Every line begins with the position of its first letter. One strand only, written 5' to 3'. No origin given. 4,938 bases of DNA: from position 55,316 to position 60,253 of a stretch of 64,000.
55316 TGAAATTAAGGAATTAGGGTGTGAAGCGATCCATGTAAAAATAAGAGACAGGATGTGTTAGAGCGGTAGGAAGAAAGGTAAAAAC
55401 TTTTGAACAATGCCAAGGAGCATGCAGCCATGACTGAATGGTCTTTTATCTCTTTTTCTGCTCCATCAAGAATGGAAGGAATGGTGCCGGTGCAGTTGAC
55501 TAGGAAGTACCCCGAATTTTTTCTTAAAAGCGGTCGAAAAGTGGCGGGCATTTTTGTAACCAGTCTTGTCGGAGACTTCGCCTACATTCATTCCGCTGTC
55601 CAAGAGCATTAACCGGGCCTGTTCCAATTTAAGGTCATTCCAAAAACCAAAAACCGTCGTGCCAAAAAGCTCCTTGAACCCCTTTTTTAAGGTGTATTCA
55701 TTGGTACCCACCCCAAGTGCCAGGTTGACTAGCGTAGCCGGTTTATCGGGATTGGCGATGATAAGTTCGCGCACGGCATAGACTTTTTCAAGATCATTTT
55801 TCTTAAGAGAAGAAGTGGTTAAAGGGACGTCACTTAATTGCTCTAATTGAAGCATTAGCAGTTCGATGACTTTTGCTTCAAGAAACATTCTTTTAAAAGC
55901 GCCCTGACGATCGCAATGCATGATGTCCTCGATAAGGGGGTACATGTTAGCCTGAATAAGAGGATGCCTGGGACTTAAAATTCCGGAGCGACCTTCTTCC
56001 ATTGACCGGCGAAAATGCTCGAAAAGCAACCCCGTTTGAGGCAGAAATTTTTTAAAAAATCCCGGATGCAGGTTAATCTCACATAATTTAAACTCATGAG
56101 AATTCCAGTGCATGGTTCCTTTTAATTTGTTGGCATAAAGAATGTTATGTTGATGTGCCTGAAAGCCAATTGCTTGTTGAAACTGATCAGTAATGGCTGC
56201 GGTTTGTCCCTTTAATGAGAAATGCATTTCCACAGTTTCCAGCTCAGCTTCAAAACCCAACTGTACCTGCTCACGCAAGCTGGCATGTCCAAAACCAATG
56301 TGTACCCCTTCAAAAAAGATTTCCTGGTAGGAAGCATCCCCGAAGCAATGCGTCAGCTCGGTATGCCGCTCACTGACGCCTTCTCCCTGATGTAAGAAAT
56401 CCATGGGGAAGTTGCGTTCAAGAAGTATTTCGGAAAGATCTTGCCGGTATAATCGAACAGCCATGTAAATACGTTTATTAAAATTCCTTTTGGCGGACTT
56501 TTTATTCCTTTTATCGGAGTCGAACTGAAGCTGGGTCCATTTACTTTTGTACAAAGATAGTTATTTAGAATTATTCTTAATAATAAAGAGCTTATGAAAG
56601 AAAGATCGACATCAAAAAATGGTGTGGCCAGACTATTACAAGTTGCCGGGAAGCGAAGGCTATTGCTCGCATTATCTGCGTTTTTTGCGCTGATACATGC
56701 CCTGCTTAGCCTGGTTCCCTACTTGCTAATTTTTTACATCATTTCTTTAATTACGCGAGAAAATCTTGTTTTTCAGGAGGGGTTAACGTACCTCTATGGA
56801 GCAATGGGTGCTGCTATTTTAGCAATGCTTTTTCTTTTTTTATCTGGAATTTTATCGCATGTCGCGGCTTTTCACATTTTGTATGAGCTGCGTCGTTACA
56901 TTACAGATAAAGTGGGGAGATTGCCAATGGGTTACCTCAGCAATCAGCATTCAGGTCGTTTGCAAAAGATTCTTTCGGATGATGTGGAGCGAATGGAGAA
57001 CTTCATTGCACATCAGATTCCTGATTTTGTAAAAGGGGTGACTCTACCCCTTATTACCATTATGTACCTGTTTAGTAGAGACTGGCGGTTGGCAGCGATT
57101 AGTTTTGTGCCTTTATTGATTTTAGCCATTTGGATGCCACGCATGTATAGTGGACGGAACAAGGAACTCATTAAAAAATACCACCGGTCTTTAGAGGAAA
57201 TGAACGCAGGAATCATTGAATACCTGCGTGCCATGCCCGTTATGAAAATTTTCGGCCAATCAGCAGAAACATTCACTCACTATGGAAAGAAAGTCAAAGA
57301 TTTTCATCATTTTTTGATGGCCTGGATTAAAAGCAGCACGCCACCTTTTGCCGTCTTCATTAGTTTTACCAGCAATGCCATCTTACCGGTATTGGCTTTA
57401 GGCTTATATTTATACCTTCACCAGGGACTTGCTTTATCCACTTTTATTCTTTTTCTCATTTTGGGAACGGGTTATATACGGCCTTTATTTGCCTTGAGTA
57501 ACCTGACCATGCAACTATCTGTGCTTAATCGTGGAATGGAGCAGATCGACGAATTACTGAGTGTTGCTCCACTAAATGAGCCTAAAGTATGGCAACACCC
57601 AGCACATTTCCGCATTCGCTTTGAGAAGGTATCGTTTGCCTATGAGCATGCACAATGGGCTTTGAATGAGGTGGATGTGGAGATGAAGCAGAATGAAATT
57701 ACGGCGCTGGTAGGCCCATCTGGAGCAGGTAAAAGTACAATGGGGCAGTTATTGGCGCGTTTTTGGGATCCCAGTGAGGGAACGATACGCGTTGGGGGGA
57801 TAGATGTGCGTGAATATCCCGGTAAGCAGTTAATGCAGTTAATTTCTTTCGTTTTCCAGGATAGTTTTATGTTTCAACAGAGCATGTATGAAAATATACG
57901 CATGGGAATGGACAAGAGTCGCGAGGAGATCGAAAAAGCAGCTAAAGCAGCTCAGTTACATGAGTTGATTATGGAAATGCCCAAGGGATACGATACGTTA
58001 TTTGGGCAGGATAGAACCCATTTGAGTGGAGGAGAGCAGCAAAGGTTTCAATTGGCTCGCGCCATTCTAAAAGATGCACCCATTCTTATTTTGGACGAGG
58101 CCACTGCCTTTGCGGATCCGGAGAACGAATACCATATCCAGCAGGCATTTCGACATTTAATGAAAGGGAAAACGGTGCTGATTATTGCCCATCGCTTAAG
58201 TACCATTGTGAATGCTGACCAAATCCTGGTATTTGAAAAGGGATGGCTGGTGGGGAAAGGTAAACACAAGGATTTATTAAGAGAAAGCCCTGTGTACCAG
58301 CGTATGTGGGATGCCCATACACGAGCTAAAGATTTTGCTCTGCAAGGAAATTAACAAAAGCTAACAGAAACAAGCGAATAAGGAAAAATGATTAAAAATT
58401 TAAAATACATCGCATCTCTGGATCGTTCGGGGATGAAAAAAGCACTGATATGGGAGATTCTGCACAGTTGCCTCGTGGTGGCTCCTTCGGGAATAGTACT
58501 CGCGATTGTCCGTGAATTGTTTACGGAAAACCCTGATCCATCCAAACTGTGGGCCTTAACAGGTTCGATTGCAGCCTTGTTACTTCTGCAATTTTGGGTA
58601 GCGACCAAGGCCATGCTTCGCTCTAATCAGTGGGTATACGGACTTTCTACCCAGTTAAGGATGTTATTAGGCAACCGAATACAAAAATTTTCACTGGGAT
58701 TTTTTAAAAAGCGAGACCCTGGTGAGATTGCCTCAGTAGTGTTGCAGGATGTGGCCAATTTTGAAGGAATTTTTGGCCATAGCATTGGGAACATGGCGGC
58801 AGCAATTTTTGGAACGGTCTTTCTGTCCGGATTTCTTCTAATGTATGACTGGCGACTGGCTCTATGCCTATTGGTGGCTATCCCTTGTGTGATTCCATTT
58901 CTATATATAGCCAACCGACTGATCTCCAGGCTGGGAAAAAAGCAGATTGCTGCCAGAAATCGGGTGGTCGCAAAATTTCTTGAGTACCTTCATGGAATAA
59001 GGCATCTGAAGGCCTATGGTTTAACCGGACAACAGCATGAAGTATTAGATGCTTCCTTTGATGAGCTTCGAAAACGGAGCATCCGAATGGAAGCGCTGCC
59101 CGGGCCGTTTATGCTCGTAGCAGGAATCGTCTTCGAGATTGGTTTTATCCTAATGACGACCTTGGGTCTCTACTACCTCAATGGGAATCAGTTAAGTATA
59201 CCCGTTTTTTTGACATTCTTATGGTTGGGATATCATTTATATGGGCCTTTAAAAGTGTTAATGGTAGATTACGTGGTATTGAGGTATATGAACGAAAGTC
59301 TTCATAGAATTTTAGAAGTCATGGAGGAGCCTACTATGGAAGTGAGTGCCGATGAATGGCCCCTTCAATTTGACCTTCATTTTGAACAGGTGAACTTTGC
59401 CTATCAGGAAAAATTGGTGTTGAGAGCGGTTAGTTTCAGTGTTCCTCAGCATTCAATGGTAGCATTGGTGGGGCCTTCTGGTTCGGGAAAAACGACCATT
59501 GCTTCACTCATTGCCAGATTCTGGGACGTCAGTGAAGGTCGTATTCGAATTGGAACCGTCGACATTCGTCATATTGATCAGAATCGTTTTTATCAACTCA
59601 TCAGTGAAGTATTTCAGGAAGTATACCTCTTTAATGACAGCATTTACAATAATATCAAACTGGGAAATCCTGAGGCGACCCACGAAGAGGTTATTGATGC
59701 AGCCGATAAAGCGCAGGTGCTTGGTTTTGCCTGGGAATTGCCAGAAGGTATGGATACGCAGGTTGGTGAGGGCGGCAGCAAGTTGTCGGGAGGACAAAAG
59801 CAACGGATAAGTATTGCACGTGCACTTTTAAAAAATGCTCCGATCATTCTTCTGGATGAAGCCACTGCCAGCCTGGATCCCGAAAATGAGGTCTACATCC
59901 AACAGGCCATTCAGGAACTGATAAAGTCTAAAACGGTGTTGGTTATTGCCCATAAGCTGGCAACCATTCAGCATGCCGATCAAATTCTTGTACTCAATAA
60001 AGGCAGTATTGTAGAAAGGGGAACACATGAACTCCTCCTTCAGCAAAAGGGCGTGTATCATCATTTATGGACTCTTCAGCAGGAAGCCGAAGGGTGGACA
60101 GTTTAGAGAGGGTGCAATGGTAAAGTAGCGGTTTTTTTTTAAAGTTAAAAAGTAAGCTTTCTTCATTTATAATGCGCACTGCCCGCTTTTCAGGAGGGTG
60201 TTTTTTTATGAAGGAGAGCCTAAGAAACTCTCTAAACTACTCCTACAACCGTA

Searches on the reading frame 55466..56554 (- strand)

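Call 9: search_protein_families(library=pfam, proteins=[window:55466-56554:-], max_evalue=0.01)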
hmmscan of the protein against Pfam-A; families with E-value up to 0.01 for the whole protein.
window:55466-56554:- (362 aa): 2 families
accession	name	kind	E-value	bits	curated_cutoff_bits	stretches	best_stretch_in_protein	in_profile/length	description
PF12833.13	HTH_18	-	3e-19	69.5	33.6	1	279-356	2-79/80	Helix-turn-helix domain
PF00165.29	HTH_AraC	-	2.2e-09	37.6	26.6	1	319-353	6-39/42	Bacterial regulatory helix-turn-helix proteins, AraC family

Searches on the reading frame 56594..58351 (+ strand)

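Call 9: search_protein_families(library=pfam, proteins=[window:56594-58351:+], max_evalue=0.01)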
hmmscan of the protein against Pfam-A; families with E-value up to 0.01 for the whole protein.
window:56594-58351:+ (586 aa): 11 families
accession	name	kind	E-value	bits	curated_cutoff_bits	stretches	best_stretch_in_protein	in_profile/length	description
PF00005.33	ABC_tran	-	1.6e-30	106.9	25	1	357-505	1-137/137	ABC transporter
PF00664.28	ABC_membrane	-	2.5e-23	83.6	28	1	26-290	2-266/274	ABC transporter transmembrane region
PF02463.25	SMC_N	-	8.2e-07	29.1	40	1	475-545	135-209/220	RecF/RecN/SMC N terminal domain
PF13401.12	AAA_22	-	0.00098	19.9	27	1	366-527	4-118/130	AAA domain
PF13555.12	AAA_29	-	0.0016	18.6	27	1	358-383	13-38/61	P-loop containing region of AAA domain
PF03215.21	Rad17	-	0.0021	18.5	23.8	1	356-455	34-131/186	Rad17 P-loop domain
PF03193.22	RsgA_GTPase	-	0.0023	18.2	30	1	351-388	91-127/174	RsgA GTPase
PF13604.12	AAA_30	-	0.0033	17.6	27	1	364-399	15-50/191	AAA domain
PF00270.35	DEAD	-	0.006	16.8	26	0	368-523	15-146/167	DEAD/DEAH box helicase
PF13304.12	AAA_21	-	0.0085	16.6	27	0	369-390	1-22/304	AAA domain, putative AbiEii toxin, Type IV TA system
PF00004.35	AAA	-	0.01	16.8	21.2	0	372-526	3-95/131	ATPase family associated with various cellular activities (AAA)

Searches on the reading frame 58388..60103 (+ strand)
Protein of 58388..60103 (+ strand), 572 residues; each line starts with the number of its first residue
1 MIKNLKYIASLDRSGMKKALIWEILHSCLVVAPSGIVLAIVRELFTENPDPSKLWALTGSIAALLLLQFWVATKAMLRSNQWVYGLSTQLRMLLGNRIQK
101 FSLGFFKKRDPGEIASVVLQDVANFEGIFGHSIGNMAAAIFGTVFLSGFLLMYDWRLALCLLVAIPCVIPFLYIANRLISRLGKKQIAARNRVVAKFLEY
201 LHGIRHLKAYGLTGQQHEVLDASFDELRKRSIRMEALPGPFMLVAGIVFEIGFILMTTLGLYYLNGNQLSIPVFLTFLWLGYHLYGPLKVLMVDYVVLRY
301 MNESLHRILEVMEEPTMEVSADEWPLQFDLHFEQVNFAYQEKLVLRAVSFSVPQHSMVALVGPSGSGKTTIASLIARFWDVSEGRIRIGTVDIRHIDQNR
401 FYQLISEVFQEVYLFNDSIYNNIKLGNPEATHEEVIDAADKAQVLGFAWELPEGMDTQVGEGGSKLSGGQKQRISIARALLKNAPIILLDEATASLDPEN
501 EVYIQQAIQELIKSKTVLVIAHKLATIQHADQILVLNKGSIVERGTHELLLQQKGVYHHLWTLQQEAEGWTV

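Call 9: search_protein_families(library=pfam, proteins=[window:58388-60103:+], max_evalue=0.01)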
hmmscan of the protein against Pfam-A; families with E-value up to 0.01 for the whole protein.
window:58388-60103:+ (572 aa): 9 families
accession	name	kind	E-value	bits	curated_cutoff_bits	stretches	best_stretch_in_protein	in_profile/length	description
PF00005.33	ABC_tran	-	1.5e-28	100.6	25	1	345-494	1-137/137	ABC transporter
PF00664.28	ABC_membrane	-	3.2e-28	99.6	28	1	40-280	25-266/274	ABC transporter transmembrane region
PF02463.25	SMC_N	-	2.3e-10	40.7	40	1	447-535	135-210/220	RecF/RecN/SMC N terminal domain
PF00004.35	AAA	-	0.00038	21.3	21.2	1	359-392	2-35/131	ATPase family associated with various cellular activities (AAA)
PF20720.3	nSTAND3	-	0.00087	19.5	27.2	1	353-417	15-73/155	Novel STAND NTPase 3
PF13304.12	AAA_21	-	0.00095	19.7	27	0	358-411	2-63/304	AAA domain, putative AbiEii toxin, Type IV TA system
PF13401.12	AAA_22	-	0.0036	18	27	0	355-496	5-96/130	AAA domain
PF09818.15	ABC_ATPase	-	0.0076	15.7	23.2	0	442-529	135-220/283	P-loop domain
PF13604.12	AAA_30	-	0.008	16.4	27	0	354-386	17-49/191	AAA domain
